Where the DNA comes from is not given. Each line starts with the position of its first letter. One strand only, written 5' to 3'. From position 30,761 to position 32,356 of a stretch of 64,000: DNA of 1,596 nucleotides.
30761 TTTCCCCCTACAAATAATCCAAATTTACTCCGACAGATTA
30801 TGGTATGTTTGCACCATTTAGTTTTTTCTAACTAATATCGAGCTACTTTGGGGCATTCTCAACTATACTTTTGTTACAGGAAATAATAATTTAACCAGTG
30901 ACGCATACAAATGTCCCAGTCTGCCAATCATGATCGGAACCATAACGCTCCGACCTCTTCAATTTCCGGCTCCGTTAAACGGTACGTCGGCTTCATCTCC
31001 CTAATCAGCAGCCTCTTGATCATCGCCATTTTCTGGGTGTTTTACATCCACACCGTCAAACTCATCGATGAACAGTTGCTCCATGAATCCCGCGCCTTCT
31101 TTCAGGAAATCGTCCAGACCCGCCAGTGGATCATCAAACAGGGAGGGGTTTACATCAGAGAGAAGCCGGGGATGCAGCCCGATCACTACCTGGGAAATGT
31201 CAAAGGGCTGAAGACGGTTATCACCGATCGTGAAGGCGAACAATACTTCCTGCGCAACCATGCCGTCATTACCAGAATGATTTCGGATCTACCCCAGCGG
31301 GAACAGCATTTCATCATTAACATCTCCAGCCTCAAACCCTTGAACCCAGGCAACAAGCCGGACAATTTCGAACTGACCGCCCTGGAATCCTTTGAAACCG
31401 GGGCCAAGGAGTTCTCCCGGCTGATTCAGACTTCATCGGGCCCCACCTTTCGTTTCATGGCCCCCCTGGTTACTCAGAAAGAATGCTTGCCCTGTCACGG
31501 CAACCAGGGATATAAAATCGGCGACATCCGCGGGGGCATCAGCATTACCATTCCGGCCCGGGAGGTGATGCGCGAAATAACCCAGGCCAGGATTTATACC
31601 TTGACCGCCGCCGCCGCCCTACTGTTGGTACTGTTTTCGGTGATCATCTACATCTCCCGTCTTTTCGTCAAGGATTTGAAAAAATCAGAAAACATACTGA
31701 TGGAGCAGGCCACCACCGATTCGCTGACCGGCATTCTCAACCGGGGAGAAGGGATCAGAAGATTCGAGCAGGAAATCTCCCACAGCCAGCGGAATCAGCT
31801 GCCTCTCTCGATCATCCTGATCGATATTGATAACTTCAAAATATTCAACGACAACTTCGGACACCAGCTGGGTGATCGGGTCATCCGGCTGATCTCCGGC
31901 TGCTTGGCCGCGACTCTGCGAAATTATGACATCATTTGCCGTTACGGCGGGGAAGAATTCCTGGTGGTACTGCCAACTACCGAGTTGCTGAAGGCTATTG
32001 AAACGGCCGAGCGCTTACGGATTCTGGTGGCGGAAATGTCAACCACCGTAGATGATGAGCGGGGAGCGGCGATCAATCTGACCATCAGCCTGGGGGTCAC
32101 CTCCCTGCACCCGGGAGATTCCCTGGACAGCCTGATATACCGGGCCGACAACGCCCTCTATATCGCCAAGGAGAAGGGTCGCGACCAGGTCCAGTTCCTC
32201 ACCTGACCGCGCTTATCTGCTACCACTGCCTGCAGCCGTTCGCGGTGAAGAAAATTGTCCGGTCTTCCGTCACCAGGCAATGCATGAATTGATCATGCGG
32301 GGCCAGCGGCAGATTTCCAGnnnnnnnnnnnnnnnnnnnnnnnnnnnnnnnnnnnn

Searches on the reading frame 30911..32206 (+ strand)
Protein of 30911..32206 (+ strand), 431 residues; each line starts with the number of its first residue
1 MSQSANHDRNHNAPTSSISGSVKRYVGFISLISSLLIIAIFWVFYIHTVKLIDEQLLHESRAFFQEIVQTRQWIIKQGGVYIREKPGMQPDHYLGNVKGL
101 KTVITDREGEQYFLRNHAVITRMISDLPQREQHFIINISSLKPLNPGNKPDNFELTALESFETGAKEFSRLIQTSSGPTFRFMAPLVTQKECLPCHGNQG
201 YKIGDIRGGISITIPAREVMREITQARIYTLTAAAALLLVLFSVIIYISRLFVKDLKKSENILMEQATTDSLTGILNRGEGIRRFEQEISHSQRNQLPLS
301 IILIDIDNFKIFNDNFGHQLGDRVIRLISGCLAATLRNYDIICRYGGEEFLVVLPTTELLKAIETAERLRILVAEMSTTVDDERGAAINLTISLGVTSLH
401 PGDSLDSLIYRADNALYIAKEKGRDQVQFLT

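Call 11: search_protein_families(library=pfam, proteins=[window:30911-32206:+])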
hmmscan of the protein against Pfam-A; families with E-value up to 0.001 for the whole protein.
window:30911-32206:+ (431 aa): 4 families
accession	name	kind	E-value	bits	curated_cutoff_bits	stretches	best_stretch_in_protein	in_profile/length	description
PF00990.26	GGDEF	-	7.9e-43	146.4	23.8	1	267-426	1-161/161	Diguanylate cyclase, GGDEF domain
PF11845.13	Tll0287-like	-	2.7e-21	77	24.1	1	52-215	4-144/144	Tll0287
PF24898.2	GGDEF_GdpP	-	7.4e-07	29.9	30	1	304-428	1-117/126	Cyclic-di-AMP phosphodiesterase GdpP-like, GGDEF domain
PF22335.1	Cas10-Cmr2_palm2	-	1.7e-05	25.4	27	1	337-427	48-132/133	Cas10/Cmr2, second palm domain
